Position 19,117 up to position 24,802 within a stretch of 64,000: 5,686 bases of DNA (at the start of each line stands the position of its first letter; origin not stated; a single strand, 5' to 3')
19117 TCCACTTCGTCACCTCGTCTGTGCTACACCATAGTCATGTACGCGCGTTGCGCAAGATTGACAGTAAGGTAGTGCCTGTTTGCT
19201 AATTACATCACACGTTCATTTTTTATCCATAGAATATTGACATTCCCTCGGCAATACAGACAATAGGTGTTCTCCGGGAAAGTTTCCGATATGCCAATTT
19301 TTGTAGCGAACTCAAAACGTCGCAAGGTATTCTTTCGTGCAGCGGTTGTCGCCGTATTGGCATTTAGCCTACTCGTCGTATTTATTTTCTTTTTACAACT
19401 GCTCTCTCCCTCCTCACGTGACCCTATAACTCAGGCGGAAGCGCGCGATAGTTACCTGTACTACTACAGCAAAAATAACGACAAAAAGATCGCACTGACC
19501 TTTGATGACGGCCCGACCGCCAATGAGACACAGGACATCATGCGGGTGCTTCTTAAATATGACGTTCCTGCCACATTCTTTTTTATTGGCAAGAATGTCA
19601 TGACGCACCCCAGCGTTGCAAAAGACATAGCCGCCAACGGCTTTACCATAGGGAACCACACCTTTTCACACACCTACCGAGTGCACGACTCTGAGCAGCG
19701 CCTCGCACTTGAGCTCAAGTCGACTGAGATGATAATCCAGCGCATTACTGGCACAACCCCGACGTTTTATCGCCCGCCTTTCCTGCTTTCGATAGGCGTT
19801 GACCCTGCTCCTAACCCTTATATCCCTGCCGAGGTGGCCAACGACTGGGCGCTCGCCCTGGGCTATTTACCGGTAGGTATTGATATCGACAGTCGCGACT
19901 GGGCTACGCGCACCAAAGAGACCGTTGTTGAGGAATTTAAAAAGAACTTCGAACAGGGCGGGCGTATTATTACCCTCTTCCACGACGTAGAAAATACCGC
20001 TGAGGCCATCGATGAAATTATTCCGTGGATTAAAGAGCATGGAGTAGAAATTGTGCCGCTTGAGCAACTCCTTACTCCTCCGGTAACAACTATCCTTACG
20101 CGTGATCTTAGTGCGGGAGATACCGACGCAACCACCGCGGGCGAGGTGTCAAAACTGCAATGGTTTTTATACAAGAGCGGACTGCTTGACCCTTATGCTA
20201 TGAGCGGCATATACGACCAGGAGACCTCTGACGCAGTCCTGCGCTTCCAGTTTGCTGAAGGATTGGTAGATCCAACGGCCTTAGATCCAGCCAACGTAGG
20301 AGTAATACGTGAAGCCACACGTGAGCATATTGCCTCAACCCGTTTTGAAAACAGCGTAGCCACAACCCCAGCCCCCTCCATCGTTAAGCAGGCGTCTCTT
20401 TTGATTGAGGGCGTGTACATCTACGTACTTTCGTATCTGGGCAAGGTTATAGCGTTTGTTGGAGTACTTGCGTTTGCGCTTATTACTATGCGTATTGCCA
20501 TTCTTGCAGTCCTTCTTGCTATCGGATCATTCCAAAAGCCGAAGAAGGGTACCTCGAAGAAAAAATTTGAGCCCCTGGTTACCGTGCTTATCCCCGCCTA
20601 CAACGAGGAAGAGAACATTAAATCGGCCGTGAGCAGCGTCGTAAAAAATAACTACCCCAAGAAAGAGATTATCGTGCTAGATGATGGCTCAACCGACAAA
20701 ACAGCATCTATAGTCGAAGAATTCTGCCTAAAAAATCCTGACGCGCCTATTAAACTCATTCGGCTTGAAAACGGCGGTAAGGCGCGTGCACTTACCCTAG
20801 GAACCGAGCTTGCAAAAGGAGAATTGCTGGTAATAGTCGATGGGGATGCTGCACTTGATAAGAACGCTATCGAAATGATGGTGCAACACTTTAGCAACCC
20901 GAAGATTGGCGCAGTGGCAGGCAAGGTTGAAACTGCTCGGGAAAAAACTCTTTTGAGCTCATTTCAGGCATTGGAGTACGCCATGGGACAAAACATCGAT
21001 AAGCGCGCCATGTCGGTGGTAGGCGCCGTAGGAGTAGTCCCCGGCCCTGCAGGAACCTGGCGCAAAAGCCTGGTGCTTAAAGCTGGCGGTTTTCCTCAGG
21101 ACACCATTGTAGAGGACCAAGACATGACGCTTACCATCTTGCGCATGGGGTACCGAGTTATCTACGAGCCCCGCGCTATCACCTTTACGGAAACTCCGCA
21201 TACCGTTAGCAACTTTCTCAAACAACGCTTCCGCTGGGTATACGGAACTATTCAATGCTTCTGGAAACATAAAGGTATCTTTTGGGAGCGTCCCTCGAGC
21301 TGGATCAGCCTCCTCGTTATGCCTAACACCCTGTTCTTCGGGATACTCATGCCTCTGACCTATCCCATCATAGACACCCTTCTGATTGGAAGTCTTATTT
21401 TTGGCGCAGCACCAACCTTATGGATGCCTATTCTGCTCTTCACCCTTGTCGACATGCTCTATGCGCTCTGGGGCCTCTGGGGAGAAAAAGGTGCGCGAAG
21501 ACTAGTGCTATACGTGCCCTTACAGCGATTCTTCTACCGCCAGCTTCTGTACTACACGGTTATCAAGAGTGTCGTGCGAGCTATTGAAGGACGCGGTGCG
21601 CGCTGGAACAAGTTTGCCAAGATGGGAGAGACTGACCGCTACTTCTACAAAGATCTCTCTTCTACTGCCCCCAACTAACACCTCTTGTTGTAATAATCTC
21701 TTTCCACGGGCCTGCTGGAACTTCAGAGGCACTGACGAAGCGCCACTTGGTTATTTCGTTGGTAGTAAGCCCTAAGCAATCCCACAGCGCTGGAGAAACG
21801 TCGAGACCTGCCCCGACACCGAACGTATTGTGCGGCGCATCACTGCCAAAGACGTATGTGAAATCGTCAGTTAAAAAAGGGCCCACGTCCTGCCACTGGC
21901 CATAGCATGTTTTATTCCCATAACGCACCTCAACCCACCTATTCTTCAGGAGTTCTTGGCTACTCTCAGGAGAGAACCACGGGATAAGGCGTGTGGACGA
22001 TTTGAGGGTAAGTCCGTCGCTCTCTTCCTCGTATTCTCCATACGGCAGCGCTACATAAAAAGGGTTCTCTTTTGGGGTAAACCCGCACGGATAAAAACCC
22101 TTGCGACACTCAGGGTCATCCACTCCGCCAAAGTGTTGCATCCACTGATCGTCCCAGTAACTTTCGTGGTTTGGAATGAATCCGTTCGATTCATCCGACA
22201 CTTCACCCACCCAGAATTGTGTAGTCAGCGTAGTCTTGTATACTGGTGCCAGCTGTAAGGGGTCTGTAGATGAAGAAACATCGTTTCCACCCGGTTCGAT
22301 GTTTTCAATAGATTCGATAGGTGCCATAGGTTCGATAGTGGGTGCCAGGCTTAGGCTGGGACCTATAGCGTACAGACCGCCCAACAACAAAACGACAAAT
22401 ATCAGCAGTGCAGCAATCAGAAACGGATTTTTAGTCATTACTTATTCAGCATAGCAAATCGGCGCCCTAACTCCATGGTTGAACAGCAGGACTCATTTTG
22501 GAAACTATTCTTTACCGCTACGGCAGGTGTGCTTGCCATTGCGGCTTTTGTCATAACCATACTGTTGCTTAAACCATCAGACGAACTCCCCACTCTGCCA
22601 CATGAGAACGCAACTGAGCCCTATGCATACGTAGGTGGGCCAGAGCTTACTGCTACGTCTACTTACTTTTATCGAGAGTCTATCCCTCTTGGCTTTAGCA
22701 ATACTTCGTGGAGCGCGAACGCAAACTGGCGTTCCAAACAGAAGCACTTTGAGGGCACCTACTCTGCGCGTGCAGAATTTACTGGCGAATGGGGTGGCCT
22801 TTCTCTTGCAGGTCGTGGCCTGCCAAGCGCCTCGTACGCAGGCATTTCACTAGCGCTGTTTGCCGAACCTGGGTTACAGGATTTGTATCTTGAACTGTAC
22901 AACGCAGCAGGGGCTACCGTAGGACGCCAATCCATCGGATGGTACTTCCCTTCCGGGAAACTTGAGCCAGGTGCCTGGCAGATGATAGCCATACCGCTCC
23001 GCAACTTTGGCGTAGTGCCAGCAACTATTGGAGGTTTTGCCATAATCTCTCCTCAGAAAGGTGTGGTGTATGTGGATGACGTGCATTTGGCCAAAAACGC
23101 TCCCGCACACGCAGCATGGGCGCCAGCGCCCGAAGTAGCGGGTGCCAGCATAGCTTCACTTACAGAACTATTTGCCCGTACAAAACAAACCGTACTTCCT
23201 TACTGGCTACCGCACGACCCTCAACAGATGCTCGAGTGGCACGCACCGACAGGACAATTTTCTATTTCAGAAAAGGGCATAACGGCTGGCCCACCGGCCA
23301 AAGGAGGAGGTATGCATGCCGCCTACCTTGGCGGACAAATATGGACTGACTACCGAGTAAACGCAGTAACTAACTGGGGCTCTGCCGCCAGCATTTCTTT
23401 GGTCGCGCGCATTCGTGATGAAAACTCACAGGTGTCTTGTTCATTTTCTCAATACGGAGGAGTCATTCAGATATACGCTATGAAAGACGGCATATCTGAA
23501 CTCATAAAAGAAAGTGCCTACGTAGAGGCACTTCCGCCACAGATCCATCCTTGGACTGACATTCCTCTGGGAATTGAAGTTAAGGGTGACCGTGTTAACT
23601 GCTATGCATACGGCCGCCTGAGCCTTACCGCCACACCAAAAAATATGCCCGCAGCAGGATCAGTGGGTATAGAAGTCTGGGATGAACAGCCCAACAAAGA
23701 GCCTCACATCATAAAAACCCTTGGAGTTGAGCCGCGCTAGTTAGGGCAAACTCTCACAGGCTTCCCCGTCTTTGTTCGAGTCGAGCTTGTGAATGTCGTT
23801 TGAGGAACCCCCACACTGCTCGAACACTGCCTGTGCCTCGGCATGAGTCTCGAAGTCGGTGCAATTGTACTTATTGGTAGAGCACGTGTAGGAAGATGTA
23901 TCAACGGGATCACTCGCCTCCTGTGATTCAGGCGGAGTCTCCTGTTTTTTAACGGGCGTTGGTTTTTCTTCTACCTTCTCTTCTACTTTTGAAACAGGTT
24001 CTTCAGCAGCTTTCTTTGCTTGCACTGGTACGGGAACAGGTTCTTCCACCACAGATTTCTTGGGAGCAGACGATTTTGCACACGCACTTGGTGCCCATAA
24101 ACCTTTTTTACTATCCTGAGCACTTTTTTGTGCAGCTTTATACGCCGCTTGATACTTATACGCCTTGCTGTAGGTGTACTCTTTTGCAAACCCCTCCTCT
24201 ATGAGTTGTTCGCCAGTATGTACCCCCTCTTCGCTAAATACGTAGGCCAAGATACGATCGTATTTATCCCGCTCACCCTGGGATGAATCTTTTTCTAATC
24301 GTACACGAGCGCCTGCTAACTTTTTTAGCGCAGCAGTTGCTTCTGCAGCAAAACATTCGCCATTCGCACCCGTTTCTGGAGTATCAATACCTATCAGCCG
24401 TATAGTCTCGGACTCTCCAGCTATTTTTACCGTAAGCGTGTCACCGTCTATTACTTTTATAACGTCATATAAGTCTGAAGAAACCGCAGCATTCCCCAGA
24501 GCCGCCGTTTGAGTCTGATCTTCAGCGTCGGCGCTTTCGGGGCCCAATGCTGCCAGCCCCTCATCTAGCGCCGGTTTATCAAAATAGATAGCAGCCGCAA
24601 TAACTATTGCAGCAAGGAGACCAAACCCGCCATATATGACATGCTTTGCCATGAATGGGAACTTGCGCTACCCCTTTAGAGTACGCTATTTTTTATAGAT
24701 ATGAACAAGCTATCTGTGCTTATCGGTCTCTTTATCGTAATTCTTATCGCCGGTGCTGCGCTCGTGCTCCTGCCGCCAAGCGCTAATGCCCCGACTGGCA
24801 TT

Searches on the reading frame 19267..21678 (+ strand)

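Call 4: search_protein_families(library=pfam, proteins=[window:19267-21678:+], max_evalue=0.01)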
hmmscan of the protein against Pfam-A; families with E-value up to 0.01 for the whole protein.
window:19267-21678:+ (803 aa): 9 families
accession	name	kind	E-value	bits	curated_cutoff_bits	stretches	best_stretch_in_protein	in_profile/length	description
PF13641.12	Glyco_tranf_2_3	-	1.5e-32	113.9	27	1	438-660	3-230/230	Glycosyltransferase like family 2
PF00535.33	Glycos_transf_2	-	1.2e-30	107.1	23.3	1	439-563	1-124/168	Glycosyl transferase family 2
PF01522.26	Polysacc_deac_1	-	5.3e-30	104.4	23.1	1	69-172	3-105/124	Polysaccharide deacetylase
PF13632.12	Glyco_trans_2_3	-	5.9e-20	72.4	27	1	522-728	3-193/198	Glycosyl transferase family group 2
PF13506.12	Glyco_transf_21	-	2.5e-14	53.6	21.7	1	505-657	18-172/174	Glycosyl transferase family 21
PF10111.15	Glyco_tranf_2_2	-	1.3e-09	38.4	27.3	1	439-540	1-104/276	Glycosyltransferase like family 2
PF03142.21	Chitin_synth_2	-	2.7e-09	36.7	27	1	512-599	196-285/527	Chitin synthase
PF01471.23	PG_binding_1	-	9.2e-05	23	23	1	292-334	3-44/57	Putative peptidoglycan binding domain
PF04748.18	Polysacc_deac_2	-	0.0046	16.5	27.5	0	206-269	151-212/212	Divergent polysaccharide deacetylase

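Call 45: search_protein_families(library=ncbifam, proteins=[window:19267-21678:+], max_evalue=0.01)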
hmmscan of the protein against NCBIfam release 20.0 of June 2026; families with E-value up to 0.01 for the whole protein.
window:19267-21678:+ (803 aa): 38 families (the best 25 are shown)
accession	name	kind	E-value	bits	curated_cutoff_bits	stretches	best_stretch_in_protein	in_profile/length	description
TIGR03937.1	PgaC_IcaA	equivalog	5e-59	200.3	422.3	1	404-684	13-293/407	poly-beta-1,6-N-acetyl-D-glucosamine synthase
TIGR02764.1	spore_ybaN_pdaB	equivalog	3.6e-35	121.5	237.4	1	69-269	2-191/191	polysaccharide deacetylase family sporulation protein PdaB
TIGR04242.1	nodulat_NodC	equivalog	2.4e-30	105.8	550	1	396-661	7-284/395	chitooligosaccharide synthase NodC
TIGR03965.1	mycofact_glyco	equivalog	2.2e-29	102.7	280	1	430-664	69-303/467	mycofactocin biosynthesis glycosyltransferase MftF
NF045821.1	PgAcgDacpgdA1_Bac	equivalog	4.9e-28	97.8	400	1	32-269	46-275/282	peptidoglycan-N-acetylglucosamine deacetylase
TIGR03111.1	glyc2_xrt_Gpos1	hypoth_equivalog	7e-28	97.6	363.95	1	415-664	30-289/439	TIGR03111 family XrtG-associated glycosyltransferase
NF045820.1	PgAcgDacpgdA_Strep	equivalog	1e-26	93.8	800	1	62-270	257-449/463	peptidoglycan-N-acetylglucosamine deacetylase PgdA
TIGR04243.1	nodulat_NodB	equivalog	3.6e-24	85.4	240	1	73-243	2-159/197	chitooligosaccharide deacetylase NodB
TIGR02884.1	spore_pdaA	equivalog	4e-23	82.3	298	1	62-268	26-223/224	delta-lactam-biosynthetic de-N-acetylase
NF041875.1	EPS_EpsD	equivalog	3e-21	76.2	370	1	438-655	1-221/325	exopolysaccharide biosynthesis glycosyltransferase EpsD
TIGR03030.1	CelA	equivalog_domain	7.6e-21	73.8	699.1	2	595-716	311-435/714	UDP-forming cellulose synthase catalytic subunit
NF045822.1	PgAcgDacpgdA2_Bac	equivalog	2.7e-19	69.5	400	1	70-262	67-255/274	peptidoglycan-N-acetylglucosamine deacetylase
TIGR02873.1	spore_ylxY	hypoth_equivalog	6.7e-19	68.2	391.5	1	70-269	82-267/268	probable sporulation protein, polysaccharide deacetylase family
TIGR04283.1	glyco_like_mftF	equivalog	1.5e-17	63.9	182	1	439-635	2-179/221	TIGR04283 family arsenosugar biosynthesis glycosyltransferase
NF038299.1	EPS_HpsN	equivalog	1.1e-16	60.7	425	1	436-557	1-122/317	hormogonium polysaccharide biosynthesis glycosyltransferase HpsN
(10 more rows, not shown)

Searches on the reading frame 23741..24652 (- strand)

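Call 81: search_protein_families(library=pfam, proteins=[window:23741-24652:-], max_evalue=0.0001)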
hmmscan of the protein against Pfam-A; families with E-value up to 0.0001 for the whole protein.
window:23741-24652:- (303 aa): 1 family
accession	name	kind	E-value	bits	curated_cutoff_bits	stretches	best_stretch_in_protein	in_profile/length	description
PF00565.23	SNase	-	1.4e-20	74.2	21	1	83-187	1-106/107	Staphylococcal nuclease homologue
